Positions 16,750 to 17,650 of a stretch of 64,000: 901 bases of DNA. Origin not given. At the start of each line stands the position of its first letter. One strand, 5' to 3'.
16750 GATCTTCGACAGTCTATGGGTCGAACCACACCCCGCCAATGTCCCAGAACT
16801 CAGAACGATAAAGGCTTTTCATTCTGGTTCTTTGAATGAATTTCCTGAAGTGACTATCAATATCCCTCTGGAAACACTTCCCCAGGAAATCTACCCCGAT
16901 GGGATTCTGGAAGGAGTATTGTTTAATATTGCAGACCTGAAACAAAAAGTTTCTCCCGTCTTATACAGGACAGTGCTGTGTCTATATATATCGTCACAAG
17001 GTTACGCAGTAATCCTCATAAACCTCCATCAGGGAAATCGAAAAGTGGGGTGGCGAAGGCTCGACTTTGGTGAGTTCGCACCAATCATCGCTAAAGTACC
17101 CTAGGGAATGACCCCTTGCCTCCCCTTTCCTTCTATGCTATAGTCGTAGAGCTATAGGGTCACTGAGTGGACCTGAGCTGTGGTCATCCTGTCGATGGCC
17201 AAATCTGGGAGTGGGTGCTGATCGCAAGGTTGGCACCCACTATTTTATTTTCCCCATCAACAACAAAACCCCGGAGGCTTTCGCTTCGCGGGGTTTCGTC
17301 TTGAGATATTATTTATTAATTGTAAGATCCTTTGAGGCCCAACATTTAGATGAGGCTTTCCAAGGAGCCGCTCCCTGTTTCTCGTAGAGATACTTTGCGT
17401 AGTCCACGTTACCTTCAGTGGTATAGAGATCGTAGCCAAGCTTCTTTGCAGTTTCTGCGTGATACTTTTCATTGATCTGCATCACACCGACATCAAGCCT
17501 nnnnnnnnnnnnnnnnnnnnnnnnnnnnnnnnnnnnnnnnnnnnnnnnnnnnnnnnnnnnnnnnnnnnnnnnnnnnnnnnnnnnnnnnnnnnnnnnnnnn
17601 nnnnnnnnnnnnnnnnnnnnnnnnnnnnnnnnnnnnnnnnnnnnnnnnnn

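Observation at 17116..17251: Orphan promoter plus about 100-nt hairpin-terminated transcript between convergent genes (small RNA candidate)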

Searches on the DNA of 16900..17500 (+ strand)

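Call 4: search_rna_families(source=window, start=16900, end=17500, threshold=evalue, max_evalue=10, show_alignments=3)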
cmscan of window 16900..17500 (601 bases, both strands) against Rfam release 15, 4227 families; matches with E-value up to 10: 3.
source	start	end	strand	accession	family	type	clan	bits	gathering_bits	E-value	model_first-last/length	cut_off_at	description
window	16929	17001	-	RF01188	snR56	Gene; snRNA; snoRNA; CD-box;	CL00049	19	54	3.5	1-84/84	no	Small nucleolar RNA snR56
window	17260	17353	-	RF00514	His_leader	Cis-reg; leader;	-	15.4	49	6.4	1-126/126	no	Histidine operon leader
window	17099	17300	+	RF02377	SurA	Gene; sRNA;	-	10.7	100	2.3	1-279/279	no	SurA sRNA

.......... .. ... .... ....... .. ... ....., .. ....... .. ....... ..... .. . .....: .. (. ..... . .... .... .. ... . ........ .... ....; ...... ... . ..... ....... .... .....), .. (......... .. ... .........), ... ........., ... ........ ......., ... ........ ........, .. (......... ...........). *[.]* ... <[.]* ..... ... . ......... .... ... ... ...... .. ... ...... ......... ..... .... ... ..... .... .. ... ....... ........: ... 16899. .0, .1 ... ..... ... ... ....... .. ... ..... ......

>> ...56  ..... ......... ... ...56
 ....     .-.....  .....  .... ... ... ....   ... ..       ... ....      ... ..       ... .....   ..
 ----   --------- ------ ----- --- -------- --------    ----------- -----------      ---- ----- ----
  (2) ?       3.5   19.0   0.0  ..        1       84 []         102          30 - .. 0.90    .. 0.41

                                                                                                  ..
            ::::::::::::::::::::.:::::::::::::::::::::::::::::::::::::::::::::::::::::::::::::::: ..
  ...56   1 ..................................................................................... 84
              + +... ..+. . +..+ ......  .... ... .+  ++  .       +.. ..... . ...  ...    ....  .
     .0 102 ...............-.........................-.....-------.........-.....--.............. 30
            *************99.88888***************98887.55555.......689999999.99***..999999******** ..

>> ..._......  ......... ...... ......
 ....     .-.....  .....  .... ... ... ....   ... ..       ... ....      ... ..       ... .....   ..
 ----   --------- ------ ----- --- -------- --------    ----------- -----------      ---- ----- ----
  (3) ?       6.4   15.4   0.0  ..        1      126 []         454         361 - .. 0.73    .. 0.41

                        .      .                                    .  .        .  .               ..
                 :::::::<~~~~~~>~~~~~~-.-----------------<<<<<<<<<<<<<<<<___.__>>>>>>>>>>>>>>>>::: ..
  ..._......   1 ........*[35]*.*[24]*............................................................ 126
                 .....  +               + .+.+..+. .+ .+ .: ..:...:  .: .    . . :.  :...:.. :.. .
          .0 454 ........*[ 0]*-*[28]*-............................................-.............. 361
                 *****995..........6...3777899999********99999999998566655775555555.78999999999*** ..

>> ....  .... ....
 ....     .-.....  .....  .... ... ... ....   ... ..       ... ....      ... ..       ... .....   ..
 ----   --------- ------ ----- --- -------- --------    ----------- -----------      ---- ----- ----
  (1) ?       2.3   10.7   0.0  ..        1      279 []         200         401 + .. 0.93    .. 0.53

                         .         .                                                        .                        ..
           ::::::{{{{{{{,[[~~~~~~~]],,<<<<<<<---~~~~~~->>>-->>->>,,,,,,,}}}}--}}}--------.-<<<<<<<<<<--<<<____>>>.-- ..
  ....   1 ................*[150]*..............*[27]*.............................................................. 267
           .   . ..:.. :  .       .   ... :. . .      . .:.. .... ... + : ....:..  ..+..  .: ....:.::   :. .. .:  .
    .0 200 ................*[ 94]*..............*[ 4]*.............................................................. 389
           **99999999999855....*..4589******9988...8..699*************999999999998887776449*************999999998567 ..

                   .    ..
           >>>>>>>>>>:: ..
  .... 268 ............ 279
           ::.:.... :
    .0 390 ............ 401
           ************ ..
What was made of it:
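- On Any curated Rfam 15 family (including SRP_bact, 6S, tmRNA, small RNA families): In 16900-17500 at E<=10 only noise appears, the best on the + strand being SurA at 10.7 bits against a cut-off of 100 (call 4).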

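Call 35: build_rna_model(alignment_id=A3, structure=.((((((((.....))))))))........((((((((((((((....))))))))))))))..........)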
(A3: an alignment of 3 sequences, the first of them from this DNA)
Model R1 built from alignment A3 (3 sequences, 72 columns); structure: as given.
model positions 71; base pairs 22; branch points 1; effective number of sequences 1.49; information 0.794 bits per position. Calibrated on 0.2 Mb of random sequence (short: E-values are rough).
structure used (alignment columns):
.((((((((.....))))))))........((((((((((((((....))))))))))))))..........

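Call 37: search_with_rna_model(model_id=R1, sources=[window, L009, L010, L011, L012, L013, L014, L015, L016, L017, L018, L019, L020, L021, L022, L023, L024, L025, L026, L027, L028, L029, L030, L031, L032, L033, L034, L035, L036, L037, L038, L039, L040, L041, L042, L043, L044, L045, L046, L047, L048, L049, L050, L051, L052, L053, L054, L055, L056, L057, L058, L059, L060, L061, L062, L063, L064, L065, L066, L067, L068, L069, L070, L071, L072, L073, L074, L075, L076, L077, L078, L079, L080, L081, L082, L083, L084, L085, L086, L087, L088, L089, L092, L095, L096, L097, L098, L099, L100, L101, L102, L103, L104, L105, L106, L107, L108, L109, L110, L111], max_evalue=10)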
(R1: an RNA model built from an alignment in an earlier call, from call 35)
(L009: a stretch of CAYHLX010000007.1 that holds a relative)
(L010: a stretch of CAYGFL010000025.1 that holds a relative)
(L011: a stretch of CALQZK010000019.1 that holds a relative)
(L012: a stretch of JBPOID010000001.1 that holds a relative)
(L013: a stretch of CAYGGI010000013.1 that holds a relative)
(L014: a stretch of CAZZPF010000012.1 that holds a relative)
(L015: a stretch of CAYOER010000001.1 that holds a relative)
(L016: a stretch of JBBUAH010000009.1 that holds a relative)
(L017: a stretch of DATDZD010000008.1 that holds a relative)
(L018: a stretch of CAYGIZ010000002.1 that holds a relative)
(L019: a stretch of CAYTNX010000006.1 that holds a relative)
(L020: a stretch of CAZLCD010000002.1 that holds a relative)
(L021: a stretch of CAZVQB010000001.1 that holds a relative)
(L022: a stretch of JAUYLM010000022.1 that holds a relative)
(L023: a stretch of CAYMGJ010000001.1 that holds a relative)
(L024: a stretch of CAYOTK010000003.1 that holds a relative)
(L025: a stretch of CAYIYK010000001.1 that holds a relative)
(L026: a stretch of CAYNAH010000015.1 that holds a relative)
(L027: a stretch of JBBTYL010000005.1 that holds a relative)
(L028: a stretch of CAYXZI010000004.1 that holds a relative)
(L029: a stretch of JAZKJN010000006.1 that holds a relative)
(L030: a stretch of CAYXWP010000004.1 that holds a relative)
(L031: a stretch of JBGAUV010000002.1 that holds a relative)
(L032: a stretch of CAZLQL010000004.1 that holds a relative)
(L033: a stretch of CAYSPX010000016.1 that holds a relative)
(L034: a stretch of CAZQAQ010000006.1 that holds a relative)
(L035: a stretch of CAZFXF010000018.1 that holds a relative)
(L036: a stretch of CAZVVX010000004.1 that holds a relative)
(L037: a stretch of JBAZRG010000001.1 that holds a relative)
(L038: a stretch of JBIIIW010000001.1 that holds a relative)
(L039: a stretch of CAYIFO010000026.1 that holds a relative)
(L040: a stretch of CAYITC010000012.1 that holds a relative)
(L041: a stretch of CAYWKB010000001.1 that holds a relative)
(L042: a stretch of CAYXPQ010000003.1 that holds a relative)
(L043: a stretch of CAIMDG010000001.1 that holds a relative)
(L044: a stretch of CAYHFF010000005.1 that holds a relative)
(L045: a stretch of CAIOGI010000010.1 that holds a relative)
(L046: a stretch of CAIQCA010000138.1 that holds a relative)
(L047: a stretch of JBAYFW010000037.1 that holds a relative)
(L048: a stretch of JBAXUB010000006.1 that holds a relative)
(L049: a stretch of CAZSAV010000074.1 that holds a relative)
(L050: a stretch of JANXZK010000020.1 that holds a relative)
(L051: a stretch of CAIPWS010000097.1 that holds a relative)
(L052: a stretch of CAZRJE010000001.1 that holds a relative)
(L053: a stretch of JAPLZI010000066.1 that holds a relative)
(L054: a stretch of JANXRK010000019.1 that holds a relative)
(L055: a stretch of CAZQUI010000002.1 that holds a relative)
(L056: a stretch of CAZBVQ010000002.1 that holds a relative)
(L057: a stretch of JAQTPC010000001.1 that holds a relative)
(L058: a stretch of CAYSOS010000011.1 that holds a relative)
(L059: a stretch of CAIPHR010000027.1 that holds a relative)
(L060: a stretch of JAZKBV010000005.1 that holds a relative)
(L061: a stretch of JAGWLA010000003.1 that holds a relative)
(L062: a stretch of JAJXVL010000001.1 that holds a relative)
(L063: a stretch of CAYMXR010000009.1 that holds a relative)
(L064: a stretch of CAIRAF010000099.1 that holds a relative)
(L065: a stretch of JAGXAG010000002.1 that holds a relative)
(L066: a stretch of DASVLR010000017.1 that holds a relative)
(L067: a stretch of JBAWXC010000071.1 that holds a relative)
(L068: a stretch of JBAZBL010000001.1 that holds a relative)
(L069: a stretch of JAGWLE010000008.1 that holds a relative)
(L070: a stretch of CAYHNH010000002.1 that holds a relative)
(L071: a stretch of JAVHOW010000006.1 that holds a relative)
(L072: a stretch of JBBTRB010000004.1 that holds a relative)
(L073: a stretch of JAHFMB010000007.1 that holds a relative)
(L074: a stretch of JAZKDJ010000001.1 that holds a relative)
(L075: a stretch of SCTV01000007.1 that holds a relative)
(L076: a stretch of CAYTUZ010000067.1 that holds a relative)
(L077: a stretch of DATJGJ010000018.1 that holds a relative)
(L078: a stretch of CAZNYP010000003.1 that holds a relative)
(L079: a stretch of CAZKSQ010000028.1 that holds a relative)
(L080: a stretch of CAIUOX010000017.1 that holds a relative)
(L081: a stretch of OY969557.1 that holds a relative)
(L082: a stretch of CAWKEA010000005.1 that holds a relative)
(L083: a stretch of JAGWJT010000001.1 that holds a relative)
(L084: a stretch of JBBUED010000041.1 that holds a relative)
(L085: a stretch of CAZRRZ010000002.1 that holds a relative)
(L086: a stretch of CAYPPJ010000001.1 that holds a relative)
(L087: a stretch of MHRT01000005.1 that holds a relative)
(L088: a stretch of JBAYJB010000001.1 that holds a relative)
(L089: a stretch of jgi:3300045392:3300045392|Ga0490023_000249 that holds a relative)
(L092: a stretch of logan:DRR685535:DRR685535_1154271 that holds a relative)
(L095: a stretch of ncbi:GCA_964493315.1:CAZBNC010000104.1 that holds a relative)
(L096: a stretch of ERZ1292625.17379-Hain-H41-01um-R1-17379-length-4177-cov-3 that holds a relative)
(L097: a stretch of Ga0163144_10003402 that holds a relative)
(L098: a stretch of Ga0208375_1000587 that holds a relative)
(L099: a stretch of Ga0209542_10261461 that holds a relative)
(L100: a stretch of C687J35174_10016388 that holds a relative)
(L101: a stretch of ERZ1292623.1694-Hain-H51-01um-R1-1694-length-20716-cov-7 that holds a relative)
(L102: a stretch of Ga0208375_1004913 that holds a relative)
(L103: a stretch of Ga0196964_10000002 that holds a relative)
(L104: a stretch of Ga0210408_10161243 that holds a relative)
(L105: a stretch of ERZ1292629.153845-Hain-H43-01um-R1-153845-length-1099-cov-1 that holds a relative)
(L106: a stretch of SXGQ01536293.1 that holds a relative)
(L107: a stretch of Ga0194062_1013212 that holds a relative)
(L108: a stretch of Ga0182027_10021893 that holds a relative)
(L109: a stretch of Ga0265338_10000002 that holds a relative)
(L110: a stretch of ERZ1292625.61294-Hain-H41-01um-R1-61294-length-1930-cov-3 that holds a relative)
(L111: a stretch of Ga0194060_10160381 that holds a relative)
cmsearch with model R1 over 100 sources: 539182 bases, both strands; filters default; matches with E-value up to 10: 8.
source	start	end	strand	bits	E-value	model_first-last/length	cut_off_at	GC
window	17180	17250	+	96.7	1.9e-25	1-71/71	no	0.51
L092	2452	2522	-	96.2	2.8e-25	1-71/71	no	0.46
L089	4515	4584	-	93.5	1.7e-24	1-71/71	no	0.49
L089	4524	4555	+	16.7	0.11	31-62/71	no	0.56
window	17201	17269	-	14.9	0.4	1-71/71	no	0.45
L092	2433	2501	+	13.5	0.97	1-71/71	no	0.46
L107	1646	1719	-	13.1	1.3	1-71/71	no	0.43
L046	1863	1904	-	10.5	7.9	1-71/71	no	0.38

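Call 46: search_dna_similar(query=window:17105-17308:+, collection=phages, mode=distant, max_evalue=0.01)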
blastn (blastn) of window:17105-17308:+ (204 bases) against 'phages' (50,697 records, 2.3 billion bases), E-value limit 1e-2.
No match.
